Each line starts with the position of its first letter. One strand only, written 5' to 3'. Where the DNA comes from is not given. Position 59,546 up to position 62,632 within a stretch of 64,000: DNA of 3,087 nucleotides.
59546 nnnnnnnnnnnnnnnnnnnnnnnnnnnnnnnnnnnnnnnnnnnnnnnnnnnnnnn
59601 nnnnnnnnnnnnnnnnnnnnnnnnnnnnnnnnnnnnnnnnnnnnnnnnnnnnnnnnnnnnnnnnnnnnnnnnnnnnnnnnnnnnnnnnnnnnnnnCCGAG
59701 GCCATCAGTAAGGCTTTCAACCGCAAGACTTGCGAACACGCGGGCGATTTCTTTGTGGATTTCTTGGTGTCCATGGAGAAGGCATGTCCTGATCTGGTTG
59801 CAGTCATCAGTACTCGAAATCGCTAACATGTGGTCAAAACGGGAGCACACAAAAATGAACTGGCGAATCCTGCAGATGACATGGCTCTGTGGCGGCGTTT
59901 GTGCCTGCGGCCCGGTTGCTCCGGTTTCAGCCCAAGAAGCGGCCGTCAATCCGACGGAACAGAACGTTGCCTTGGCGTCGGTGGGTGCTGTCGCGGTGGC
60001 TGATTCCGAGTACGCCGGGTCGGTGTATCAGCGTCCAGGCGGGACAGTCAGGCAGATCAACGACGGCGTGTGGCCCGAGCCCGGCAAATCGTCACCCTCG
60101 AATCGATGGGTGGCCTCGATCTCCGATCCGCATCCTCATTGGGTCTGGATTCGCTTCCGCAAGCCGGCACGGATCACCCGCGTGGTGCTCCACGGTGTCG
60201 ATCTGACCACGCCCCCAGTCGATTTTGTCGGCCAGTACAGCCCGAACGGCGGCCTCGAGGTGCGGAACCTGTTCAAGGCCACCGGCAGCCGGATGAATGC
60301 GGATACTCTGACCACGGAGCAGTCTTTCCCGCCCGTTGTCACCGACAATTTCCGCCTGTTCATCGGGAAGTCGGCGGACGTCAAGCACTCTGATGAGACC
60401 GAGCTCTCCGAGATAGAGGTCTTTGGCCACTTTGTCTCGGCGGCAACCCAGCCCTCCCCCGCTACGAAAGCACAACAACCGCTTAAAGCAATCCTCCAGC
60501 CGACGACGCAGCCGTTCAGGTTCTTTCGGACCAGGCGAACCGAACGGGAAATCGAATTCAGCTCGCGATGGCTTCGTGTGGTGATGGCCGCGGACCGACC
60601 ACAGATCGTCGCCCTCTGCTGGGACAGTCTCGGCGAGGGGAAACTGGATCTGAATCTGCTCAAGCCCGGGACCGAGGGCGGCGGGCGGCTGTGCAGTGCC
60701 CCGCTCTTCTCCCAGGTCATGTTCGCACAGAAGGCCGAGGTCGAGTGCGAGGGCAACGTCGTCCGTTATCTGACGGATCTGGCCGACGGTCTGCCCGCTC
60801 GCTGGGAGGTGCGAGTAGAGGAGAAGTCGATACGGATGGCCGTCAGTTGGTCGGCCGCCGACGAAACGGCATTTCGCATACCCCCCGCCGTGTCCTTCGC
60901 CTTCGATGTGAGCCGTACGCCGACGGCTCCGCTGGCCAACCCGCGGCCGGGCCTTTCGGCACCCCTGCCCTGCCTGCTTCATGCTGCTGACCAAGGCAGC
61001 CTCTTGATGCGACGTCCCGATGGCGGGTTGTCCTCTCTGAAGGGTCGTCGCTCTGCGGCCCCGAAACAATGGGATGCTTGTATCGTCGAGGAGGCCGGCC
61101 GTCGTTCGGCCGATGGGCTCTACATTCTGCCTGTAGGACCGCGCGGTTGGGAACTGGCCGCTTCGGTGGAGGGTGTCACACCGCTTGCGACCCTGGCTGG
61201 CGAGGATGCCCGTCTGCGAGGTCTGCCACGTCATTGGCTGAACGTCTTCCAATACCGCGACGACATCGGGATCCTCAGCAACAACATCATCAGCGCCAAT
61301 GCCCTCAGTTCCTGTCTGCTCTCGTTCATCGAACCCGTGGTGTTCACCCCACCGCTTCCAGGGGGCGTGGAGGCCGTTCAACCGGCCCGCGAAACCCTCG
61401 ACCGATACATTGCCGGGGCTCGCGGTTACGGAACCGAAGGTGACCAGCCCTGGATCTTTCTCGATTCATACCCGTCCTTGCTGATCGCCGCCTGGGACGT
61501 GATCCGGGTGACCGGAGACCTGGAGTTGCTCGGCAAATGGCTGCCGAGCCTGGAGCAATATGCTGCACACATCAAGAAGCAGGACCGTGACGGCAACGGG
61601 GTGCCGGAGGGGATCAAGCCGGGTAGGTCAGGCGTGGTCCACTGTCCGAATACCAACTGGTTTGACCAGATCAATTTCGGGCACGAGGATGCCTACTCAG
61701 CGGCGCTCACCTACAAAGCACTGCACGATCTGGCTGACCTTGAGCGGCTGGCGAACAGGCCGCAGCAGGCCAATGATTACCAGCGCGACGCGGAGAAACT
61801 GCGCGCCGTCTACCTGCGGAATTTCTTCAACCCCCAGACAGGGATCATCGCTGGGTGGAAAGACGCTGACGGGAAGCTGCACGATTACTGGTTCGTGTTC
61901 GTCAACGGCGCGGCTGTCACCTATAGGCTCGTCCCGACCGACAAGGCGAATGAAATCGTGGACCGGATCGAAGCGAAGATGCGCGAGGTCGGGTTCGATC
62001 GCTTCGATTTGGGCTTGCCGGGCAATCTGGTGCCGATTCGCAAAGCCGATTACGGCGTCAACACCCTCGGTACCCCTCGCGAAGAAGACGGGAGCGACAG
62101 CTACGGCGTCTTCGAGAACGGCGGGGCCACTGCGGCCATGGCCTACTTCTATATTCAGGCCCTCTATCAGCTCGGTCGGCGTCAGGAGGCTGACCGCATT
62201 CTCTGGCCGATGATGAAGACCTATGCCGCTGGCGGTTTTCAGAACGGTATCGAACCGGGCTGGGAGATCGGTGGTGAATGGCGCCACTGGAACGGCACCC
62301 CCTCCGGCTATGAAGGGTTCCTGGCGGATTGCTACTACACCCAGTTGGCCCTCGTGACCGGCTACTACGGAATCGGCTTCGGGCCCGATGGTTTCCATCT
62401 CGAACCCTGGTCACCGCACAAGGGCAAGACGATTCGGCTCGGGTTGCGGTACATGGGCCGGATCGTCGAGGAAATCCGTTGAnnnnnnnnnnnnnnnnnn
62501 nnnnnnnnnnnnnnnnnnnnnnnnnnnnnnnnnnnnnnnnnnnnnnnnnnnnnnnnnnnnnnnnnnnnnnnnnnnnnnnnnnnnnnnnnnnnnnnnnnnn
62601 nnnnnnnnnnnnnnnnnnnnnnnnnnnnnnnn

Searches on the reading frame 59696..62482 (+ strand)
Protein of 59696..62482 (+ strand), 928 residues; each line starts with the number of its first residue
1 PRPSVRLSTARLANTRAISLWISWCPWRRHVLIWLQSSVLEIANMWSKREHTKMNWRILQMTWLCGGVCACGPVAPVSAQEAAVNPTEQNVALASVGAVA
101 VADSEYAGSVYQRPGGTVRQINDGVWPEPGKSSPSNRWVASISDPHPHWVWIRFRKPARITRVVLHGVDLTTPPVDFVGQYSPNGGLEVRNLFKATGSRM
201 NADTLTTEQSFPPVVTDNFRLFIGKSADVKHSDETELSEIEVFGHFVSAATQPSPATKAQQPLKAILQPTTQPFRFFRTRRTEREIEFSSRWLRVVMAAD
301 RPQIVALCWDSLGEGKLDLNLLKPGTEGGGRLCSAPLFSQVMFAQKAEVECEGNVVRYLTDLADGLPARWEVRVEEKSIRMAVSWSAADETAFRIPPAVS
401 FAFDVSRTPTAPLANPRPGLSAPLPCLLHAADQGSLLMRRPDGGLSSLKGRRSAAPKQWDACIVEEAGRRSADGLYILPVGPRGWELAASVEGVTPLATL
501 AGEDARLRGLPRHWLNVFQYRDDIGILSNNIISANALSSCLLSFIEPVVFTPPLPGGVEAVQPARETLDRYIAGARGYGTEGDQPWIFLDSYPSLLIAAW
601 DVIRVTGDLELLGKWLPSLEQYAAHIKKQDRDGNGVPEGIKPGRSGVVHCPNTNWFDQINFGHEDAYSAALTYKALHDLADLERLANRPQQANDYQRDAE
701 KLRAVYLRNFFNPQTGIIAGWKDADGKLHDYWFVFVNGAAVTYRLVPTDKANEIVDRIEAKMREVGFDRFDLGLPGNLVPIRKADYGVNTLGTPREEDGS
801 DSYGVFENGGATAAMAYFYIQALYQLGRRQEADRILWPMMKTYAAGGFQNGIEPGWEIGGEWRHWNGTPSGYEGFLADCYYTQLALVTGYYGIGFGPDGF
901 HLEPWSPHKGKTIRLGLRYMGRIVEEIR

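Call 10: search_protein_families(library=pfam, proteins=[window:59696-62482:+])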
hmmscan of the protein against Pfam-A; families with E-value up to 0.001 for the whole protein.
window:59696-62482:+ (928 aa): 2 families
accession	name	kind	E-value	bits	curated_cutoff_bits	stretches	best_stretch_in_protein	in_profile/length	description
PF22422.2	MGH1-like_GH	-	3.6e-07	30.5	27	1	591-717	66-224/356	Mannosylglycerate hydrolase MGH1-like glycoside hydrolase domain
PF17389.8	Bac_rhamnosid6H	-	1e-06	28.7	24.5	1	595-721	103-223/339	Bacterial alpha-L-rhamnosidase 6 hairpin glycosidase domain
